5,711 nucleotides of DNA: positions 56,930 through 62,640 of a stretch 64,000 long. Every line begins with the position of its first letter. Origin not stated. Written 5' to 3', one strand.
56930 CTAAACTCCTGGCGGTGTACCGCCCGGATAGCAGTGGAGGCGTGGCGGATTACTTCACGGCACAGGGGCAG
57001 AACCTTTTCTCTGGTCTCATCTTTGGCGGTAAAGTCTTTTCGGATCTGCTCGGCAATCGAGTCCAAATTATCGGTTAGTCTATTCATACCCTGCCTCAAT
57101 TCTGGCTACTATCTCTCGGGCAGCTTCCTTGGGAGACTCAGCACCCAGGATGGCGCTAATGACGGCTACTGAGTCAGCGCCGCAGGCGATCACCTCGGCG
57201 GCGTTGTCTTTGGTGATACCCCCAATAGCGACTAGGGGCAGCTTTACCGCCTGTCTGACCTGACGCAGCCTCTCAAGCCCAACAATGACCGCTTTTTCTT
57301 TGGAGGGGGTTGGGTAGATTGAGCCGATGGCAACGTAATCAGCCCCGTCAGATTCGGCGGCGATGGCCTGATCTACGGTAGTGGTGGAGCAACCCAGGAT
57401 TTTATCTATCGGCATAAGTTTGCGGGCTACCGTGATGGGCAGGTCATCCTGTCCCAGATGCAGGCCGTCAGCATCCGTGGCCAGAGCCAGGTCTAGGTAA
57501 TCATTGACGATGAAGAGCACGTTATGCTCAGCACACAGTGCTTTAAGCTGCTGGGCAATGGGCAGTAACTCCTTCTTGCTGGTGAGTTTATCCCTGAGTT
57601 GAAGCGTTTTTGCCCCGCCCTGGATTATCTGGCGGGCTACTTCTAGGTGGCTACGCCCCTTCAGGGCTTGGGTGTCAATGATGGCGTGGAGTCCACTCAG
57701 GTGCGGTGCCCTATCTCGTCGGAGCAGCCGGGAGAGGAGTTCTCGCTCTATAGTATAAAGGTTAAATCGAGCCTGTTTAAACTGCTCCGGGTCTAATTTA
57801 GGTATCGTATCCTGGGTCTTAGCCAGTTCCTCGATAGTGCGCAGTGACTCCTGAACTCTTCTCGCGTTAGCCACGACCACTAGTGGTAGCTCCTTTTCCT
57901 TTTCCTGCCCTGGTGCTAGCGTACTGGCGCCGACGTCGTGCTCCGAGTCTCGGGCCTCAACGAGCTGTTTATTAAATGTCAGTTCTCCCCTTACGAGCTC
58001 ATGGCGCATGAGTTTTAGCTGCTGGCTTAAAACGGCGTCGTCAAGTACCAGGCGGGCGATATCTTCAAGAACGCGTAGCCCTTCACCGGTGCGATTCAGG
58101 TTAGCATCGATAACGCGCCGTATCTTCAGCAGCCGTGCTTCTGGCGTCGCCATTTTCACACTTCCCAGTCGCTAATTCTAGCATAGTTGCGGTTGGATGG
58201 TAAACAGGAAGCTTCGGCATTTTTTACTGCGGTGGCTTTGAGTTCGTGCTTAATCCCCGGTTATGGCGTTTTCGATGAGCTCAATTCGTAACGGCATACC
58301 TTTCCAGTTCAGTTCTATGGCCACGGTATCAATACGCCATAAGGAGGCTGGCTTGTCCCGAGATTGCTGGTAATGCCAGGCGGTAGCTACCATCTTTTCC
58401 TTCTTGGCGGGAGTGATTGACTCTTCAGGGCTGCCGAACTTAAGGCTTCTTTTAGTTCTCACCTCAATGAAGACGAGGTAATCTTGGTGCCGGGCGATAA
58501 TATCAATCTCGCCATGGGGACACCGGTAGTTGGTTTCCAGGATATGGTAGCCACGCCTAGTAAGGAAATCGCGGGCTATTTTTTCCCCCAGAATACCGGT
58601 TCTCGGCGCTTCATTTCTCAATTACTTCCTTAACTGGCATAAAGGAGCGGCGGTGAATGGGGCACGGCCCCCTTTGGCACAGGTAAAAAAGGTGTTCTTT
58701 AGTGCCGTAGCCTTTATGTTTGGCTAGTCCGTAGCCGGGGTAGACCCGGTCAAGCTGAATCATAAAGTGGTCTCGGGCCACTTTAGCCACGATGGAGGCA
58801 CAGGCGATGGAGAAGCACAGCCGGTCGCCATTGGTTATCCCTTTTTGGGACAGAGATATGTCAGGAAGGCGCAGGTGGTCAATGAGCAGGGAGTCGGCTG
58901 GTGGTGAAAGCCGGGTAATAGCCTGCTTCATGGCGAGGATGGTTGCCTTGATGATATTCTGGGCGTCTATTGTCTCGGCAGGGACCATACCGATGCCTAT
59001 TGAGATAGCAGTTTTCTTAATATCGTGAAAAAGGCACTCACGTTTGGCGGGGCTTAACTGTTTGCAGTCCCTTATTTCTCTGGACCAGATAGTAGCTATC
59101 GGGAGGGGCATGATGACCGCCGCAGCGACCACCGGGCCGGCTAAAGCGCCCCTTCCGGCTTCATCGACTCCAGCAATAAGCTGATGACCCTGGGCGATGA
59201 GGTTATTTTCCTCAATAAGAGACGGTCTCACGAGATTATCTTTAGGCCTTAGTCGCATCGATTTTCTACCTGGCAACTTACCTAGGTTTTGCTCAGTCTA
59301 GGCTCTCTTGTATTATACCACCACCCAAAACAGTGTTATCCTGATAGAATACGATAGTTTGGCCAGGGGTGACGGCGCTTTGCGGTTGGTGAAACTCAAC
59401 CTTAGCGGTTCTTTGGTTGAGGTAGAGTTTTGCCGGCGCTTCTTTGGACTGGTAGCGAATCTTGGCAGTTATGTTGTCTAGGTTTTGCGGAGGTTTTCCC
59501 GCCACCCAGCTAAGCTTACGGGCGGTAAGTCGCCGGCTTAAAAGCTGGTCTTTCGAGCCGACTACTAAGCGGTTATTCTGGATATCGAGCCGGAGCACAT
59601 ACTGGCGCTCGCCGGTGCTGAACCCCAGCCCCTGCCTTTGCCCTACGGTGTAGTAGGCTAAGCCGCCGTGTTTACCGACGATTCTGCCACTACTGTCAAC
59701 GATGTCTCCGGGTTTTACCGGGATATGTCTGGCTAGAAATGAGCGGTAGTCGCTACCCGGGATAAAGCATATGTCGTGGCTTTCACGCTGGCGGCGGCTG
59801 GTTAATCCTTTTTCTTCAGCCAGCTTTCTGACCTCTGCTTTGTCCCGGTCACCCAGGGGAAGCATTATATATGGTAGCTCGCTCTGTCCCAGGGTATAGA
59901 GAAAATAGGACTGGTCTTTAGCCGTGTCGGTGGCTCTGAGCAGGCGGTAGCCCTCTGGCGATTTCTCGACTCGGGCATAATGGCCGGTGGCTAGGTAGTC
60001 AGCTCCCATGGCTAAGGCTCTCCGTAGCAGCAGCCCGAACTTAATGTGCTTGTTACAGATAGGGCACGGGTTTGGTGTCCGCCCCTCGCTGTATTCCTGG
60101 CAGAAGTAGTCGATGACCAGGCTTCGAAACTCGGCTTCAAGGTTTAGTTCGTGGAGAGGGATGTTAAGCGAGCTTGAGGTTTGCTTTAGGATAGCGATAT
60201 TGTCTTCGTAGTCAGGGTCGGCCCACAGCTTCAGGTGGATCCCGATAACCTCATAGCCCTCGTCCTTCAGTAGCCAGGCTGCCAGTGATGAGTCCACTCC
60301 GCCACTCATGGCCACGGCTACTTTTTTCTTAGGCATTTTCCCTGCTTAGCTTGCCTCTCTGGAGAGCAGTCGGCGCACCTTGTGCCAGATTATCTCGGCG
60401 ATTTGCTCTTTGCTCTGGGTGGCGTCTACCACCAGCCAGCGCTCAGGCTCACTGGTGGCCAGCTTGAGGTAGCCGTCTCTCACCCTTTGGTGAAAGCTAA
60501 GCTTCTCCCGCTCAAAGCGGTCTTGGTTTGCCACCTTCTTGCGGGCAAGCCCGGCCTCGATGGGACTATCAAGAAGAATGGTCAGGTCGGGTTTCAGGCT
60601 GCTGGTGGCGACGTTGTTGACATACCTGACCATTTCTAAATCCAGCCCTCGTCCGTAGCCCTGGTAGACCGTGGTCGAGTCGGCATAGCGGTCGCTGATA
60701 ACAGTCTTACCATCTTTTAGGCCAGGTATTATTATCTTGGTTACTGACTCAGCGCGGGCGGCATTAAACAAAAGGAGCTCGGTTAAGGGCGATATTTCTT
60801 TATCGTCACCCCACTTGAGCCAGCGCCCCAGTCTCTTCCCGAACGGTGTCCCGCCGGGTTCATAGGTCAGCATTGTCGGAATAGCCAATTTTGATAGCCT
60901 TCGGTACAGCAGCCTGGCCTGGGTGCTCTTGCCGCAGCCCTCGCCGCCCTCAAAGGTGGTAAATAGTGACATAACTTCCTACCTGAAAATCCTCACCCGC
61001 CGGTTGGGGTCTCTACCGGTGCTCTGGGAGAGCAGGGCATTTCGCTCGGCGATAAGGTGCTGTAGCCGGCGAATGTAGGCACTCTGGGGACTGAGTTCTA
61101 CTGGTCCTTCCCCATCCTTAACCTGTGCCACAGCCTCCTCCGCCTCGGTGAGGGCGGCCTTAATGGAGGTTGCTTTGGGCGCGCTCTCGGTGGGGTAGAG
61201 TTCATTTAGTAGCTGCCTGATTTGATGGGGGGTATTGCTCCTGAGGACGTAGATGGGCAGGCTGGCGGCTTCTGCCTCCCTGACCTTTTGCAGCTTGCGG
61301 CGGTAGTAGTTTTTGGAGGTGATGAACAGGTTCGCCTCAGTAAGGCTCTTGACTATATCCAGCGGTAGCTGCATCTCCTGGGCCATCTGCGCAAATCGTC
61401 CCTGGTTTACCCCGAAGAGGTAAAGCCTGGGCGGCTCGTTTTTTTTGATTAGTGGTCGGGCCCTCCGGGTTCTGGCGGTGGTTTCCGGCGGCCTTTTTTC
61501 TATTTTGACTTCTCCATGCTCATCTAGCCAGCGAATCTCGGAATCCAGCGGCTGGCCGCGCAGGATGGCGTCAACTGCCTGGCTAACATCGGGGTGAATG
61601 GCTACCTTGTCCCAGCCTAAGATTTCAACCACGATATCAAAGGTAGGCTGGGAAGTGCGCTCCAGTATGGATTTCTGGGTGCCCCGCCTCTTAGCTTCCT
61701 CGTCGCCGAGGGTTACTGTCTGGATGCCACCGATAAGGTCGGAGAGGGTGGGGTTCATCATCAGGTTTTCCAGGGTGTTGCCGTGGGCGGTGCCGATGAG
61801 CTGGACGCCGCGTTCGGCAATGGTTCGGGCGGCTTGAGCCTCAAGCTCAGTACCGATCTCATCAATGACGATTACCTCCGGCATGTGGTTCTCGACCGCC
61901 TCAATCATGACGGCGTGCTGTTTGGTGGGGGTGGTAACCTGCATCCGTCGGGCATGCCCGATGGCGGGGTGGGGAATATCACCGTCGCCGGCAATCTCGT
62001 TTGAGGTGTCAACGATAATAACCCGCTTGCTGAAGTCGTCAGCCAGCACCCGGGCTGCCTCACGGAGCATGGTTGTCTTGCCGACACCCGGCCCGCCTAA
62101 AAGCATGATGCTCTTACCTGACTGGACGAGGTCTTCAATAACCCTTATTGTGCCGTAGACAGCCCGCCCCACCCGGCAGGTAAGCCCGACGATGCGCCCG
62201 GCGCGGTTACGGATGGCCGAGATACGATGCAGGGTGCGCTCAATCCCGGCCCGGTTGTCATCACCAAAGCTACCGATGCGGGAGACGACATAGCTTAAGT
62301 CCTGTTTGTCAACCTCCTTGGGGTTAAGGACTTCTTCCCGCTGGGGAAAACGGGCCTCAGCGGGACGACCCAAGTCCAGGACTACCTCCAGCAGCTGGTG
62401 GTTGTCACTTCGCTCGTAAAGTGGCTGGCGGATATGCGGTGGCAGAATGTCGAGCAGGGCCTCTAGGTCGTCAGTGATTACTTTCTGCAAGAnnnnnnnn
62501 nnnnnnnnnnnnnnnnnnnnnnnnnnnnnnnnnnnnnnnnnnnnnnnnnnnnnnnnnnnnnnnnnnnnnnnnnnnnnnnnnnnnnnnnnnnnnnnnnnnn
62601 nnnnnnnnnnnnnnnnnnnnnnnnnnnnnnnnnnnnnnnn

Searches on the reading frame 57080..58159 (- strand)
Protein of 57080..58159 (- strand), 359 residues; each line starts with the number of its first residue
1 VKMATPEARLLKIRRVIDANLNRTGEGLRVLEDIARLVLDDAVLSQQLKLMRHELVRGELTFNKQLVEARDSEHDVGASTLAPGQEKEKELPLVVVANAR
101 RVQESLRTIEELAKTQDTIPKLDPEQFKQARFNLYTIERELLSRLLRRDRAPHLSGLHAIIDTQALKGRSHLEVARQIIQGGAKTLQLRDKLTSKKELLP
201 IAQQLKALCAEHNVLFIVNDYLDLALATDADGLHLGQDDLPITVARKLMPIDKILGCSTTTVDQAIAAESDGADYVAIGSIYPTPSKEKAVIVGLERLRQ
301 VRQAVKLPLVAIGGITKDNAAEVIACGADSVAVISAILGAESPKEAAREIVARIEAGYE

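Call 41: search_protein_families(library=pfam, proteins=[window:57080-58159:-], max_evalue=0.00001)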
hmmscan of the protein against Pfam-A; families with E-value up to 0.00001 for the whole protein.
window:57080-58159:- (359 aa): 3 families
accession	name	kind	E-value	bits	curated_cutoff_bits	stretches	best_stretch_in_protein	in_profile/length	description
PF02581.23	TMP-TENI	-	3e-63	212.9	27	1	157-337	1-180/180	Thiamine monophosphate synthase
PF17792.6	ThiD2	-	1.8e-35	122.4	23.5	1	15-139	1-123/124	ThiD2 family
PF03060.21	NMO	-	1e-06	28.8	28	1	211-341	93-229/331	Nitronate monooxygenase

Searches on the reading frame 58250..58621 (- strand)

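Call 41: search_protein_families(library=pfam, proteins=[window:58250-58621:-], max_evalue=0.00001)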
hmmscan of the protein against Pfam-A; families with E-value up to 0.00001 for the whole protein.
window:58250-58621:- (123 aa): 2 families
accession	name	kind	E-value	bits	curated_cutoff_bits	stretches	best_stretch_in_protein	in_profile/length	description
PF02021.23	UPF0102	-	1.1e-27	96.7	23.6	1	12-102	1-80/80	Uncharacterised protein family UPF0102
PF08378.17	NERD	-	1.9e-07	32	22.1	1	9-76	2-76/111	Nuclease-related domain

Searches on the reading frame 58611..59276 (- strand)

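Call 42: search_protein_families(library=pfam, proteins=[window:58611-59276:-], max_evalue=0.00001)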
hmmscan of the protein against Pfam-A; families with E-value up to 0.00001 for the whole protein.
window:58611-59276:- (221 aa): 1 family
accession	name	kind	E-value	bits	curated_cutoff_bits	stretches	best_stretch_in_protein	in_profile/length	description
PF01351.25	RNase_HII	-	1.4e-35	123.4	25.8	1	35-214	1-198/199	Ribonuclease HII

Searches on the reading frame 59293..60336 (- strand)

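Call 42: search_protein_families(library=pfam, proteins=[window:59293-60336:-], max_evalue=0.00001)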
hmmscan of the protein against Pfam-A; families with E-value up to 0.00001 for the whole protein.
window:59293-60336:- (347 aa): 3 families
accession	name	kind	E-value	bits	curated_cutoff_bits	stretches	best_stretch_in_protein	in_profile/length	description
PF03054.22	tRNA_Me_trans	-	2.8e-65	220.2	20.6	1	4-193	1-201/202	tRNA methyl transferase HUP domain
PF20258.4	tRNA_Me_trans_C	-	4.6e-23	81.8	20.6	1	268-342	2-77/77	Aminomethyltransferase beta-barrel domain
PF20259.3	tRNA_Me_trans_M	-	2.1e-20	72.5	27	1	199-261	2-66/66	tRNA methyl transferase PRC-barrel domain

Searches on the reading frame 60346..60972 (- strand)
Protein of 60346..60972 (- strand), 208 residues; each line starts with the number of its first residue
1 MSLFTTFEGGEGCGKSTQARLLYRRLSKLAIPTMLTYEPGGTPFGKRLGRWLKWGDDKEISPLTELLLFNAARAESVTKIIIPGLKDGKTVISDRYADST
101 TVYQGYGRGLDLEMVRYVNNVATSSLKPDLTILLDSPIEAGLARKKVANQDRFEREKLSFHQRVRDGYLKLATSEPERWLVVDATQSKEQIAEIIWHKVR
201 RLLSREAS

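Call 42: search_protein_families(library=pfam, proteins=[window:60346-60972:-], max_evalue=0.00001)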
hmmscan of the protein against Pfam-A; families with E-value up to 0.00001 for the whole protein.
window:60346-60972:- (208 aa): 1 family
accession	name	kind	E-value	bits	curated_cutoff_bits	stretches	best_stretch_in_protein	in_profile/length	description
PF02223.23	Thymidylate_kin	-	8.1e-52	176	27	1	7-193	1-183/185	Thymidylate kinase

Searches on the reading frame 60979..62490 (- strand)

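Call 42: search_protein_families(library=pfam, proteins=[window:60979-62490:-], max_evalue=0.00001)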
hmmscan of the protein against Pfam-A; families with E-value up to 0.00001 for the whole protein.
window:60979-62490:- (503 aa): 4 families
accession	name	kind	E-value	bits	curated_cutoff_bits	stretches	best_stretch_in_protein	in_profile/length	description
PF25516.1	PTPase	-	6.7e-20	71.2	27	1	355-431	2-78/79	Phosphotyrosine protein phosphatase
PF19568.5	Spore_III_AA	-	2.7e-12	46.8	27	1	106-254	122-276/306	Sporulation stage III, protein AA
PF01424.28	R3H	-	3.5e-11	43.4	26.8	1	450-503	7-60/60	R3H domain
PF13604.12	AAA_30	-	7e-06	26.3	27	0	117-223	9-108/191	AAA domain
